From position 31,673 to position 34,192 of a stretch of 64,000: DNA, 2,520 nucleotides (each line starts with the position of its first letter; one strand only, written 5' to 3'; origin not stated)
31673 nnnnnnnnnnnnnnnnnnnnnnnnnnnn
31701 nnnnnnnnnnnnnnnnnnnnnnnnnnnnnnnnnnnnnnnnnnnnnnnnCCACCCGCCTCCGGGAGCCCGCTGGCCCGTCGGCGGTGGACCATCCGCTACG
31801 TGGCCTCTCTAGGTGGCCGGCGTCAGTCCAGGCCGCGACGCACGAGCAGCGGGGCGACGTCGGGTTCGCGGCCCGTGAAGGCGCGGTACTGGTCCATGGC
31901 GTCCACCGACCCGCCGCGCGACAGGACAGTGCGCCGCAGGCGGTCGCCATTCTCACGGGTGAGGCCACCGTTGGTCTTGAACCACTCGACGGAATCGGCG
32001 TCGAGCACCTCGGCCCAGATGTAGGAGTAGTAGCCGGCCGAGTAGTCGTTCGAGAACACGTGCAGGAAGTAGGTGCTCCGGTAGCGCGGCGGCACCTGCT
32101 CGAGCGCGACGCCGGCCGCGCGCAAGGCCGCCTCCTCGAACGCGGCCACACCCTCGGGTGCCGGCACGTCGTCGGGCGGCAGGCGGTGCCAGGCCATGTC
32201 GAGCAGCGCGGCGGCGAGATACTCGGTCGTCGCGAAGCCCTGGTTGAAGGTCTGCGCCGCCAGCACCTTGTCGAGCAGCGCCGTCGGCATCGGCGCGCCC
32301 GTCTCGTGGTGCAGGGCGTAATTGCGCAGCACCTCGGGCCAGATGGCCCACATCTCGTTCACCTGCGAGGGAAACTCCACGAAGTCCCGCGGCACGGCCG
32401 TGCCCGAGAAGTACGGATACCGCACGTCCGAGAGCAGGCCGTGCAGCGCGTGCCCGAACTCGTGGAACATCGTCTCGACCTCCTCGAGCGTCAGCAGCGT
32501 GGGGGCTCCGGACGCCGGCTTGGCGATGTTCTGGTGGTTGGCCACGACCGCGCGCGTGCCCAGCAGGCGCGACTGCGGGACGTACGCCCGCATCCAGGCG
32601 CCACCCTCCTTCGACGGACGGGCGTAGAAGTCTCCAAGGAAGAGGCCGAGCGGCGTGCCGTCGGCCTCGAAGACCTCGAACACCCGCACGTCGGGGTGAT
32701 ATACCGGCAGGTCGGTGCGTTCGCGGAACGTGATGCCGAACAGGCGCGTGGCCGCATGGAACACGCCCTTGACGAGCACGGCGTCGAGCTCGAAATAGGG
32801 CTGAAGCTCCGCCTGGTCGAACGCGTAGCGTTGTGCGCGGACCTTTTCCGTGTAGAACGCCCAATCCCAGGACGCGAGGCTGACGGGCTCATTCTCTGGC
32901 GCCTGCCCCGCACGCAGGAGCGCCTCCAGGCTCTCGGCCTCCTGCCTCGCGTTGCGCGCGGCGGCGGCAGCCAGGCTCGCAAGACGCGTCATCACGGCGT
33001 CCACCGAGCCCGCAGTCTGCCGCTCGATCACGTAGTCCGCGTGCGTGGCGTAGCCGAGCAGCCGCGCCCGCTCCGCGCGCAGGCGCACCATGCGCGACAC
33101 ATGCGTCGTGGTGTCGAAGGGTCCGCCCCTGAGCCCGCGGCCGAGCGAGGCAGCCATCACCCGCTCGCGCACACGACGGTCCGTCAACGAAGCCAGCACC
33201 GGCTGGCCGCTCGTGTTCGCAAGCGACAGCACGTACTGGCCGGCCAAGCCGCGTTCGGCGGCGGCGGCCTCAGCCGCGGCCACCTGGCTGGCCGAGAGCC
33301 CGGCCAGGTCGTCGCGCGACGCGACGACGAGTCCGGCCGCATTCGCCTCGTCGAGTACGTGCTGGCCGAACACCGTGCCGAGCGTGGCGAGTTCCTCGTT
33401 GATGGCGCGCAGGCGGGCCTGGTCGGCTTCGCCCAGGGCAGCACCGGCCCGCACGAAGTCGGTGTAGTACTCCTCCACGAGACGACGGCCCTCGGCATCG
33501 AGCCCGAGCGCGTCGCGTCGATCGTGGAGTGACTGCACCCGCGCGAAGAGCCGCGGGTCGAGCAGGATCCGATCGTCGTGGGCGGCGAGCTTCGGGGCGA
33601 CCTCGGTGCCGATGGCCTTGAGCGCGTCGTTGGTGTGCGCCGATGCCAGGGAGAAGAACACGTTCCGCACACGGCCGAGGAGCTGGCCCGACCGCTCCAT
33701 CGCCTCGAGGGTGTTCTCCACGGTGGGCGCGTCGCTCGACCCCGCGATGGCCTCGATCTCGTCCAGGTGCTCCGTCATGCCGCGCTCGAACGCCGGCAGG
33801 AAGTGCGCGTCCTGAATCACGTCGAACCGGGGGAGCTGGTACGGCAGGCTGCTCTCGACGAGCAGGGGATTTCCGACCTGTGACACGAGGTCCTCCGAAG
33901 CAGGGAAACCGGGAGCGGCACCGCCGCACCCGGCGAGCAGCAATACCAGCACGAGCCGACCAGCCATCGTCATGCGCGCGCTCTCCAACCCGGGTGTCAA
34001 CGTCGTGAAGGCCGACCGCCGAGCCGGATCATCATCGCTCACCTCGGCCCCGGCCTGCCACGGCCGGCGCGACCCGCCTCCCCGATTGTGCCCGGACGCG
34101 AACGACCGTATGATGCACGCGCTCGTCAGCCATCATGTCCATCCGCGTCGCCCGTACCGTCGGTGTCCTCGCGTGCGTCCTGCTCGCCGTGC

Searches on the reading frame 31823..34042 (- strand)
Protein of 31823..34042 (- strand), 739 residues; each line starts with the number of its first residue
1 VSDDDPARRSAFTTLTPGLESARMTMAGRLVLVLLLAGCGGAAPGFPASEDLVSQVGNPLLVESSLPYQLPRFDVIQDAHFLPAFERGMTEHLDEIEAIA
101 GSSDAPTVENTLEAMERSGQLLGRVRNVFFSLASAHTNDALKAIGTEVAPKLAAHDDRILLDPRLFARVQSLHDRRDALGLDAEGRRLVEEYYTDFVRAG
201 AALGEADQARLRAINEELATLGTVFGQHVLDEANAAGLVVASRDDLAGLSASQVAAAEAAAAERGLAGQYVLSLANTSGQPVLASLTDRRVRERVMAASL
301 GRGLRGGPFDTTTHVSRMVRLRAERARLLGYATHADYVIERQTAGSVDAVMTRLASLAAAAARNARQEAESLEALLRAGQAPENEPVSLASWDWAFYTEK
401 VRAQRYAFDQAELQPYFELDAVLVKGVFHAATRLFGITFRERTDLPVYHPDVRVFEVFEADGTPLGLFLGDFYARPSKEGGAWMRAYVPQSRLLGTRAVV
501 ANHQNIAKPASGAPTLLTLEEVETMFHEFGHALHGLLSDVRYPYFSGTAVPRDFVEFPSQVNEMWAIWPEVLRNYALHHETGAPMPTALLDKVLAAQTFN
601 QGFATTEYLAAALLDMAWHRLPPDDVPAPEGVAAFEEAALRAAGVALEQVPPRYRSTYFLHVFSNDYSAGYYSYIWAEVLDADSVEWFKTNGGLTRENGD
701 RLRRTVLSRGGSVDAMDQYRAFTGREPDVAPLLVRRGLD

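Call 21: search_protein_families(library=ncbifam, proteins=[window:31823-34042:-], max_evalue=0.001)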
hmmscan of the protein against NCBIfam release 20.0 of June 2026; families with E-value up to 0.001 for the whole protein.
window:31823-34042:- (739 aa): 3 families
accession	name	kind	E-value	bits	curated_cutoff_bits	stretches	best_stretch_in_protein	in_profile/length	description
NF007624.0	PRK10280.1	equivalog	5.8e-231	768.4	944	1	57-739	4-680/681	peptidyl-dipeptidase Dcp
NF008159.0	PRK10911.1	equivalog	9e-111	371.3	927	1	58-737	3-677/680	oligopeptidase A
TIGR00181.1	pepF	equivalog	0.00018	20.5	490.55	1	518-594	374-444/591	oligoendopeptidase F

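Call 52: find_homologous_proteins(query=window:31823-34042:-, max_evalue=1e-50)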
Query window:31823-34042:- (739 aa): 7867 proteins with E <= 1e-50 among 8000 candidates; the best 120 are listed.
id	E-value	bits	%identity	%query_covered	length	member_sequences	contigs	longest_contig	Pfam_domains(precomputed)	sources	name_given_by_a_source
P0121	0.0e+0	1517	95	98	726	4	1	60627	PF01432.27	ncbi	-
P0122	0.0e+0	1064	68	96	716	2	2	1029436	PF01432.27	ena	-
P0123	0.0e+0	1062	69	96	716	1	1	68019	PF01432.27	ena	-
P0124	0.0e+0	1060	68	97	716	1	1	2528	PF01432.27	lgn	-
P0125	0.0e+0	1057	68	96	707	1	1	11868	PF01432.27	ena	-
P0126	0.0e+0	1056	67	97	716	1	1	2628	PF01432.27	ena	-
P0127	0.0e+0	1053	68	96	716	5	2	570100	PF01432.27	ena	-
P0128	0.0e+0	1052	67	97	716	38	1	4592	PF01432.27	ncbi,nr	ncbi:MAG TPA: dipeptidyl carboxypeptidase II [Acidobacteria bacterium]|nr:dipeptidyl carboxypeptidas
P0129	0.0e+0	1047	67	97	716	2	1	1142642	PF01432.27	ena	-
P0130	0.0e+0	1041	67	96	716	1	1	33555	PF01432.27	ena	-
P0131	0.0e+0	1039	66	96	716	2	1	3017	PF01432.27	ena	-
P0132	0.0e+0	1038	66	97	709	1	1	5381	PF01432.27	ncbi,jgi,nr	ncbi:MAG: dipeptidyl carboxypeptidase II [Candidatus Neomarinimicrobiota bacterium]|nr:MAG: dipeptid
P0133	0.0e+0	1037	67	96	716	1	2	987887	PF01432.27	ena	-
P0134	0.0e+0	1036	66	96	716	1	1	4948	PF01432.27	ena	-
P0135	0.0e+0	1036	65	97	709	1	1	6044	PF01432.27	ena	-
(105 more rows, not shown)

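Call 53: find_encoding_contigs(protein=P0121, flank=10000, max_places=4)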
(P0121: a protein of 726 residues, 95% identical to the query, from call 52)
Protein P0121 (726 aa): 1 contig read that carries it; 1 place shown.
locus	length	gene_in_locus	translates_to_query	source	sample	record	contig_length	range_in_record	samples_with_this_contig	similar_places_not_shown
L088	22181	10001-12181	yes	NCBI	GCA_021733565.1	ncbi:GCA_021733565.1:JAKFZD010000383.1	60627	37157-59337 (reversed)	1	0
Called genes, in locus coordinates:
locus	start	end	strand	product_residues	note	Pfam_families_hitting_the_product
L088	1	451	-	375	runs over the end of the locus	PF00149:Metallophos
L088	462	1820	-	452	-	PF03150:CCP_MauG, PF21419:RoxA-like_Cyt-c (weak)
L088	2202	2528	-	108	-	PF02482:Ribosomal_S30AE (weak)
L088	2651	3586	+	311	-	PF00126:HTH_1, PF03466:LysR_substrate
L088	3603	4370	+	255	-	PF00535:Glycos_transf_2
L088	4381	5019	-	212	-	PF17784:Sulfotransfer_4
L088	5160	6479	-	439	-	PF03447:NAD_binding_3 (faint), PF21135:DRL_cat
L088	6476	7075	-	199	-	PF00908:dTDP_sugar_isom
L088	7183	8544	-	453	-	-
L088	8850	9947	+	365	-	PF01270:Glyco_hydro_8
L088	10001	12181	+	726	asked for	PF01432:Peptidase_M3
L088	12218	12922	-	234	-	-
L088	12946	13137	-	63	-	-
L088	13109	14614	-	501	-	PF05787:PhoX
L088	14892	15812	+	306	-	PF07366:SnoaL (weak), PF12680:SnoaL_2 (faint)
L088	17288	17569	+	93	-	PF10387:DUF2442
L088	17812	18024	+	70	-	PF10049:DUF2283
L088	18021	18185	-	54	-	-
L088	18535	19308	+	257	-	PF00589:Phage_integrase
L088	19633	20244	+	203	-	-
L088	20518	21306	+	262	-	-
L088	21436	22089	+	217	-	PF00702:Hydrolase, PF12710:HAD, PF13419:HAD_2, PF13242:Hydrolase_like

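Call 57: search_protein_families(library=ncbifam, proteins=[L088:18535-19308:+, L088:19633-20244:+, L088:20518-21306:+, L088:21436-22089:+, L088:17288-17569:+, L088:17812-18024:+], max_evalue=0.001)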
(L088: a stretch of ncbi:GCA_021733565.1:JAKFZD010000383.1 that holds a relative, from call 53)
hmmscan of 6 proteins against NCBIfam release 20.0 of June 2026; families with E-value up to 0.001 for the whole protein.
L088:18535-19308:+ (257 aa): 12 families
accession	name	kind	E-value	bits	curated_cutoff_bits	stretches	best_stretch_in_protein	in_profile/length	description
TIGR02249.1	integrase_gron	subfamily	2e-101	339.5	265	1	2-257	60-315/315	integron integrase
NF011946.0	PRK15417.1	equivalog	6.2e-73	245.9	435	1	2-256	75-329/337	integron integrase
NF040815.2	recomb_XerA_Arch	equivalog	2.3e-39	135.5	220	2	178-242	190-254/263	site-specific tyrosine recombinase/integron integrase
TIGR02224.1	recomb_XerC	equivalog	4.4e-38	131.3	335.15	2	178-242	213-277/295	tyrosine recombinase XerC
TIGR02225.1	recomb_XerD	equivalog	8.1e-38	130.4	329.6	2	179-244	211-276/290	site-specific tyrosine recombinase XerD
NF001399.0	PRK00283.1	subfamily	4.4e-37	127.9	279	1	2-244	69-285/300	tyrosine recombinase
NF002331.0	PRK01287.1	subfamily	2.7e-27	95.7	371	2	179-242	248-312/365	site-specific tyrosine recombinase XerC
NF003462.0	PRK05084.1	equivalog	7.1e-18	64.5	267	2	179-244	283-346/360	tyrosine recombinase XerS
NF007371.0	PRK09871.1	subfamily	3.1e-09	36.6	222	1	185-241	117-173/198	tyrosine-type DNA invertase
NF007370.0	PRK09870.1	subfamily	8.1e-07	28.9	221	1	188-241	125-178/200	tyrosine-type DNA invertase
NF040693.1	recomb_GmtY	equivalog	1.4e-05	24.5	340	0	180-241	374-431/441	gamma-mobile-trio recombinase GmtY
NF041502.1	integrase_1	equivalog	0.00024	20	350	1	184-242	295-360/484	site-specific integrase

L088:19633-20244:+ (203 aa): 0 families

L088:20518-21306:+ (262 aa): 0 families

L088:21436-22089:+ (217 aa): 40 families (the best 25 are shown)
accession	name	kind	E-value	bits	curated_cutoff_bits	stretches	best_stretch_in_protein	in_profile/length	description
TIGR02253.1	CTE7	subfamily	8.6e-34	117.2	169.75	1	1-193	1-195/221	TIGR02253 family HAD-type hydrolase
NF053830.1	RUBPPhHalo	equivalog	4.1e-24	85.5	330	1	58-189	66-200/234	ribulose-1,5-bisphosphate 5-phosphatase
TIGR02254.1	YjjG_YfnB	equivalog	6.4e-24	84.7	159.9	1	3-212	2-216/223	YjjG family noncanonical pyrimidine nucleotidase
NF006976.0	PRK09449.1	equivalog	1.2e-20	74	183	1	79-194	82-197/225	pyrimidine 5'-nucleotidase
TIGR02252.1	DREG-2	subfamily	3.5e-20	72.6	155.2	1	88-191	101-203/203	HAD hydrolase, REG-2-like, family IA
TIGR01449.2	PGP_bact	equivalog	7.4e-18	64.9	180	1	5-196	1-188/213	phosphoglycolate phosphatase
TIGR01428.1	HAD_type_II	equivalog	1e-14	55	125.4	1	2-191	1-189/197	haloacid dehalogenase type II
TIGR01549.1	HAD-SF-IA-v1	subfamily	3e-14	53.7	23.3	1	105-186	73-149/149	HAD-IA family hydrolase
TIGR01662.1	HAD-SF-IIIA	subfamily_domain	6.6e-14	52.2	44.6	1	95-192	28-138/141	HAD-IIIA family hydrolase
NF052576.1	PymNtasePynAStpc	equivalog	2.4e-13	50.2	350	1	92-192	99-200/229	pyrimidine 5'-nucleotidase PynA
NF009804.0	PRK13288.1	equivalog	5.8e-13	48.8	218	1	1-188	2-177/215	pyrophosphatase PpaX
NF009695.0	PRK13222.1-2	equivalog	5.9e-13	48.8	225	1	3-190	7-191/226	phosphoglycolate phosphatase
NF008018.0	PRK10748.1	equivalog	3.2e-12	46.2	225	1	99-194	117-209/238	5-amino-6-(5-phospho-D-ribitylamino)uracil phosphatase YigB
TIGR01454.1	AHBA_synth_RP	hypoth_equivalog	3.3e-12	46.5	246.65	1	95-189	78-171/205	AHBA synthesis associated protein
NF009697.0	PRK13222.1-4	equivalog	6e-12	45.4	327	1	2-188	7-189/232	phosphoglycolate phosphatase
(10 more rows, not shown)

L088:17288-17569:+ (93 aa): 0 families

L088:17812-18024:+ (70 aa): 0 families

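Call 71: search_dna_similar(query=L088:18535-19308:+, collection=plasmids, mode=protein, max_rows=12, rows=spread)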
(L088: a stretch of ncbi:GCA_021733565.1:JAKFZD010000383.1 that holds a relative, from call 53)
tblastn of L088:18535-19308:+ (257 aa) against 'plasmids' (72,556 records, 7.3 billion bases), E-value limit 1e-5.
The search stops at 5000 records and this limit was reached: more records match than are counted here, and every count below describes the 5000 best-scoring records only.
Records with a match: at least 5000; places in all: 6222; records where one place covers at least 80% of the query: 5000.
Best place of each record, by identity: <60% 5000.
By first word of the organism name: Klebsiella 1843; Escherichia 1472; Enterobacter 463; Salmonella 321; Citrobacter 181; Pseudomonas 138; Providencia 91; Shigella 85; Aeromonas 63; Acinetobacter 55; and 42 more.
By predicted mobility (MOB-suite, as given by PLSDB): conjugative 3476; non-mobilizable 791; mobilizable 733.
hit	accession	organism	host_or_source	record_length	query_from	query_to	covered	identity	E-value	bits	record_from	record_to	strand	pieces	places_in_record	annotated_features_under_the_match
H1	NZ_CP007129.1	Gemmatirosa kalamazoonensis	-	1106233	1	255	99%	58.4%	3e-77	260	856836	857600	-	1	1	record has no annotation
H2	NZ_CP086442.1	Klebsiella pneumoniae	Homo sapiens,stool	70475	1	257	100%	49.4%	7e-60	211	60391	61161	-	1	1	intI1: class 1 integron integrase IntI1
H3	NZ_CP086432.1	Klebsiella pneumoniae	Homo sapiens,stool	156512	1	257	100%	49.4%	7e-60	211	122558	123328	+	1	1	intI1: class 1 integron integrase IntI1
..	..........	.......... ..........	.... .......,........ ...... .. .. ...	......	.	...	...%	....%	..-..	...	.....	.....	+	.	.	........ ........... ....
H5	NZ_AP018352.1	Enterobacter hormaechei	Homo sapiens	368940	1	257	100%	49.4%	7e-60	211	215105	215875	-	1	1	intI1: class 1 integron integrase IntI1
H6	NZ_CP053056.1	Salmonella enterica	swine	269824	1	257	100%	49.4%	8e-60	211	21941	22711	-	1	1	intI1: class 1 integron integrase IntI1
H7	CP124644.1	Pseudomonas aeruginosa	Homo sapiens,Wound/Abscess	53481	1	257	100%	49.4%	8e-60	211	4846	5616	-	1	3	intI1: class 1 integron integrase IntI1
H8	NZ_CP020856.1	Klebsiella pneumoniae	Homo sapiens,respiratory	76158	1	257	100%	49.4%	8e-60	211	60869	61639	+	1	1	intI1: class 1 integron integrase IntI1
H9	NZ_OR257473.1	Escherichia coli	-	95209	1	257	100%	49.4%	8e-60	211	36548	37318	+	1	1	intI1: class 1 integron integrase IntI1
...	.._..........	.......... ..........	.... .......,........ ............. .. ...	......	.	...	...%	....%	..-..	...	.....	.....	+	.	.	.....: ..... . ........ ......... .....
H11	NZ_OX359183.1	Klebsiella pneumoniae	Homo sapiens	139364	1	257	100%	49.4%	8e-60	211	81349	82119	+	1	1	intI1: class 1 integron integrase IntI1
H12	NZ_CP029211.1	Aquabacterium olei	cell culture,soil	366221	1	257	100%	48.2%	4e-60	211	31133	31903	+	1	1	integron integrase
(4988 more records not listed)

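Call 72: get_annotated_region(hit=H2, flank=7000)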
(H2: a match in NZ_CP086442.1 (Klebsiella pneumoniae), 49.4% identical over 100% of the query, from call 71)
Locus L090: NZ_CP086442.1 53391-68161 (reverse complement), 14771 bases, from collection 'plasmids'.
description: Klebsiella pneumoniae strain AE-2247421-T5-MAC plasmid p2247421-T5-MAC_3, complete sequence
organism: Klebsiella pneumoniae (NCBI taxid 573)
taxonomy: Bacteria; Pseudomonadota; Gammaproteobacteria; Enterobacterales; Enterobacteriaceae; Klebsiella; Klebsiella pneumoniae
host: -; source: Homo sapiens,stool; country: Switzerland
typing (MOB-suite, as given by PLSDB): mobilizable; replicon IncFIA,IncR,rep_cluster_1418
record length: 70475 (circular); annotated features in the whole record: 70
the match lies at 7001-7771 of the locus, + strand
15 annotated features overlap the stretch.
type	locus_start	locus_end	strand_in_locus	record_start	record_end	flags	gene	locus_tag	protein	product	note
CDS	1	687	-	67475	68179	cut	-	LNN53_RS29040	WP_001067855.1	IS6-like element IS26 family transposase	GO:0006313 - DNA transposition [Evidence IEA]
CDS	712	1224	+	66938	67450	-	-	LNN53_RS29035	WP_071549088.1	restriction endonuclease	-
CDS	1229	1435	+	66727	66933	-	-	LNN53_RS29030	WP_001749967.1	hypothetical protein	-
CDS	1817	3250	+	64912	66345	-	-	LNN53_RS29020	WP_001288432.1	DNA cytosine methyltransferase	-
CDS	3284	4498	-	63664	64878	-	-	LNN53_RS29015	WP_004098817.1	type II site-specific deoxyribonuclease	-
CDS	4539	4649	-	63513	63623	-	-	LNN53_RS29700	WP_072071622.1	NTP-binding protein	-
CDS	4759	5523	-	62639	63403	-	-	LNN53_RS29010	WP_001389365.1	IS6-like element IS6100 family transposase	GO:0006313 - DNA transposition [Evidence IEA]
predicted_resistance_gene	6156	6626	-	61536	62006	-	dfrA14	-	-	trimethoprim-resistant dihydrofolate reductase DfrA14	predicted by amrfinderplus; class TRIMETHOPRIM; identity 100.0%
CDS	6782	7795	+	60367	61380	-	intI1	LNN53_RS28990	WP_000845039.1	class 1 integron integrase IntI1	-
CDS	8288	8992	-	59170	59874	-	-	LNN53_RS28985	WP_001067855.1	IS6-like element IS26 family transposase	GO:0006313 - DNA transposition [Evidence IEA]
CDS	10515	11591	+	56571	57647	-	-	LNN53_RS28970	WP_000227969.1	IS110 family transposase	-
CDS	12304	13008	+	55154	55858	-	-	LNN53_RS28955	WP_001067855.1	IS6-like element IS26 family transposase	GO:0006313 - DNA transposition [Evidence IEA]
CDS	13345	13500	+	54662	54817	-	-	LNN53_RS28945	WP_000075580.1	hypothetical protein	-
CDS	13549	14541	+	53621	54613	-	-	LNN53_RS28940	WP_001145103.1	hypothetical protein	-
CDS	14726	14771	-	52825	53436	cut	-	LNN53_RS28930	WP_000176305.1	DUF2913 family protein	-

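Call 73: get_annotated_region(hit=H1, flank=15000)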
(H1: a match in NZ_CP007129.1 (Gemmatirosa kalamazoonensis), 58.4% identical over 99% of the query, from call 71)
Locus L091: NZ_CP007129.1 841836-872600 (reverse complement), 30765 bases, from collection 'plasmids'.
description: Gemmatirosa kalamazoonensis strain KBS708 plasmid 1, complete sequence
organism: Gemmatirosa kalamazoonensis (NCBI taxid 861299)
taxonomy: Bacteria; Gemmatimonadota; Gemmatimonadia; Gemmatimonadales; Gemmatimonadaceae; Gemmatirosa; Gemmatirosa kalamazoonensis
host: -; source: -; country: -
typing (MOB-suite, as given by PLSDB): non-mobilizable
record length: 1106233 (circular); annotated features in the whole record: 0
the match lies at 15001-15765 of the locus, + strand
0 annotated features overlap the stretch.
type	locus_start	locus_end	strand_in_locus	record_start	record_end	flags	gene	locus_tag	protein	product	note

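Call 74: get_annotated_region(hit=H7, flank=7000)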
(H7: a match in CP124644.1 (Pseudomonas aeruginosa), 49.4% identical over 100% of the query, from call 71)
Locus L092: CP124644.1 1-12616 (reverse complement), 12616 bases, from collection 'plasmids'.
description: Pseudomonas aeruginosa strain 2021CK-01197 plasmid unnamed1, complete sequence
organism: Pseudomonas aeruginosa (NCBI taxid 287)
taxonomy: Bacteria; Pseudomonadota; Gammaproteobacteria; Pseudomonadales; Pseudomonadaceae; Pseudomonas; Pseudomonas aeruginosa
host: -; source: Homo sapiens,Wound/Abscess; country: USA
typing (MOB-suite, as given by PLSDB): mobilizable; replicon rep_cluster_573; relaxase MOBP
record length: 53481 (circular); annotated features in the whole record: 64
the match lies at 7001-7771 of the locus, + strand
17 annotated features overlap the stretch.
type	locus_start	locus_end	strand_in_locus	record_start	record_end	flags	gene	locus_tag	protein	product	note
CDS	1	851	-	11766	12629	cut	-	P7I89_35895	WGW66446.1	extended-spectrum class A beta-lactamase GES-1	-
predicted_resistance_gene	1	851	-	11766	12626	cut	blaGES-1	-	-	extended-spectrum class A beta-lactamase GES-1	predicted by amrfinderplus; class BETA-LACTAM; identity 100.0%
CDS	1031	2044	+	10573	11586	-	intI1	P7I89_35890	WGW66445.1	class 1 integron integrase IntI1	-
CDS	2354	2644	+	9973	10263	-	-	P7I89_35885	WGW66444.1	nucleotidyltransferase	-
CDS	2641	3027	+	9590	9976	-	-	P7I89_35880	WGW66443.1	DUF86 domain-containing protein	-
CDS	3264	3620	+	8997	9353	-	-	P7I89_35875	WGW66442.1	cupin domain-containing protein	-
CDS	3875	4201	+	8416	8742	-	-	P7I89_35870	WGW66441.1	hypothetical protein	-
CDS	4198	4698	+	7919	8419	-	-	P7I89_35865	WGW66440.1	transposase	-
CDS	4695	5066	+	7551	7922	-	-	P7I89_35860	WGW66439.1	hypothetical protein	-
CDS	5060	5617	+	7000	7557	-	-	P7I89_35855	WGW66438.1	recombinase family protein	-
predicted_resistance_gene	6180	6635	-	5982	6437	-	aac(6')-Il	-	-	aminoglycoside N-acetyltransferase AAC(6')-Il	predicted by amrfinderplus; class AMINOGLYCOSIDE; identity 100.0%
CDS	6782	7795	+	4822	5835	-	intI1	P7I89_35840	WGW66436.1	class 1 integron integrase IntI1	-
CDS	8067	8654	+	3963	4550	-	-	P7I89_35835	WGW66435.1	recombinase family protein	-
CDS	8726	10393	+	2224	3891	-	-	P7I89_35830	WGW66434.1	Eco57I restriction-modification methylase domain-containing protein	-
CDS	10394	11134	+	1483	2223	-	-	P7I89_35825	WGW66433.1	type-2 restriction endonuclease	-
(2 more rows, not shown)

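Call 75: get_annotated_region(hit=H5, flank=7000)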
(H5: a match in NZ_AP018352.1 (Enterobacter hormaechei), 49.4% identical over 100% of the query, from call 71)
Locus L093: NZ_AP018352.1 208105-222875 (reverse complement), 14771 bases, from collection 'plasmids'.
description: Enterobacter hormaechei strain TUM11043 plasmid pMTY11043_IncHI2, complete sequence
organism: Enterobacter hormaechei (NCBI taxid 158836)
taxonomy: Bacteria; Pseudomonadota; Gammaproteobacteria; Enterobacterales; Enterobacteriaceae; Enterobacter; Enterobacter hormaechei
host: -; source: Homo sapiens; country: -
typing (MOB-suite, as given by PLSDB): conjugative; replicon IncHI2A,rep_cluster_1088; relaxase MOBH; mating-pair formation MPF_F
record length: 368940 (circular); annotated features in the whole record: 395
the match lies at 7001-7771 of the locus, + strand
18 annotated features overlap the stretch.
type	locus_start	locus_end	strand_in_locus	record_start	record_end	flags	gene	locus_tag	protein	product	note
CDS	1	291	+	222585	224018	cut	-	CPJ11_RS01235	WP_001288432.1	DNA cytosine methyltransferase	-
CDS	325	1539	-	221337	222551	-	-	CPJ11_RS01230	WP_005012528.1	type II site-specific deoxyribonuclease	-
CDS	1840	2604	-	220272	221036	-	-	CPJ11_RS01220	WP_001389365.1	IS6-like element IS6100 family transposase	GO:0006313 - DNA transposition [Evidence IEA]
CDS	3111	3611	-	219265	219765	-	-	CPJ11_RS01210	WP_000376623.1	GNAT family N-acetyltransferase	-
predicted_resistance_gene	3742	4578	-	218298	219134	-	sul1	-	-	sulfonamide-resistant dihydropteroate synthase Sul1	predicted by amrfinderplus; class SULFONAMIDE; identity 100.0%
CDS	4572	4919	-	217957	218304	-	-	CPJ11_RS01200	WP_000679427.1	quaternary ammonium compound efflux SMR transporter QacE delta 1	-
predicted_resistance_gene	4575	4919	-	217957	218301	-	qacEdelta1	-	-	quaternary ammonium compound efflux SMR transporter QacE delta 1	predicted by amrfinderplus; class QUATERNARY AMMONIUM; identity 100.0%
predicted_resistance_gene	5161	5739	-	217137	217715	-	aac(6')-IIc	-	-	aminoglycoside N-acetyltransferase AAC(6')-IIc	predicted by amrfinderplus; class AMINOGLYCOSIDE; identity 100.0%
CDS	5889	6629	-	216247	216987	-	-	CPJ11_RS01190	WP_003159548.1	subclass B1 metallo-beta-lactamase IMP-1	-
predicted_resistance_gene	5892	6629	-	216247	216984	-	blaIMP-1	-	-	subclass B1 metallo-beta-lactamase IMP-1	predicted by amrfinderplus; class BETA-LACTAM; identity 100.0%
CDS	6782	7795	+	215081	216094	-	intI1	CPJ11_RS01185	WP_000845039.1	class 1 integron integrase IntI1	-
CDS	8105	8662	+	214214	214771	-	-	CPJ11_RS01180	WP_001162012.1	recombinase family protein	GO:0006310 - DNA recombination [Evidence IEA]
CDS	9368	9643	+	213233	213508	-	frmR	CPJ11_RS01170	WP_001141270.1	formaldehyde-responsive transcriptional repressor FrmR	-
CDS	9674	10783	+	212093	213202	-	frmA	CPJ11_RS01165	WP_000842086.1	S-(hydroxymethyl)glutathione dehydrogenase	-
CDS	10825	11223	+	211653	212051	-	-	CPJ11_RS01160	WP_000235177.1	VOC family protein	-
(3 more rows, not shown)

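Call 80: find_related_loci(query=L088:18535-19308:+, collection=metagenome_contigs, flank=6000)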
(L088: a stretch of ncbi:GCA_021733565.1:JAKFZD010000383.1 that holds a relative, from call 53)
Query L088:18535-19308:+ (257 aa) in metagenome_contigs; peptide patterns used: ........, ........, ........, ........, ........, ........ (x = any residue, [..] = any of these).
600 stretches matched a pattern (row limit reached: there are more); 586 encode a relative of the query (tblastn E <= 1e-3); the best 80 are kept; 80 distinct loci.
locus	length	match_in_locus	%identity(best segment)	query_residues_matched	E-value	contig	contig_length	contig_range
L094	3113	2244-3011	65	1-257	2e-109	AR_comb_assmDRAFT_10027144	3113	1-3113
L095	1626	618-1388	63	1-257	5e-109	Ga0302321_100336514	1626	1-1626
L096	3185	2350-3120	62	1-257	8e-104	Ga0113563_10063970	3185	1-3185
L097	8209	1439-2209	63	1-257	2e-99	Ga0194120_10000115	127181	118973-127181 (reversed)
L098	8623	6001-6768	64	1-256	3e-99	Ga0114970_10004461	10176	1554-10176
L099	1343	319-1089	62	1-257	3e-106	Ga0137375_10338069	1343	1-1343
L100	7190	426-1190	63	1-255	5e-98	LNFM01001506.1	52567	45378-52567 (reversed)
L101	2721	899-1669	58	1-257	5e-100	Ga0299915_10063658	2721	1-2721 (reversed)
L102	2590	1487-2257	62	1-257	2e-100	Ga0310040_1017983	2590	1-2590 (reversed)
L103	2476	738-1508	63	1-257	3e-100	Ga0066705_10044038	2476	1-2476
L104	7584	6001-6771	62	1-257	3e-97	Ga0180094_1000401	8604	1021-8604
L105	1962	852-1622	61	1-257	1e-101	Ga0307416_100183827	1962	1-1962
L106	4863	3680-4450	61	1-257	3e-96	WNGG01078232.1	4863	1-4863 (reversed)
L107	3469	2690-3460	56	1-257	1e-97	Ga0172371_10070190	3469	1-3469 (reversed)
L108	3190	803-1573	61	1-257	2e-97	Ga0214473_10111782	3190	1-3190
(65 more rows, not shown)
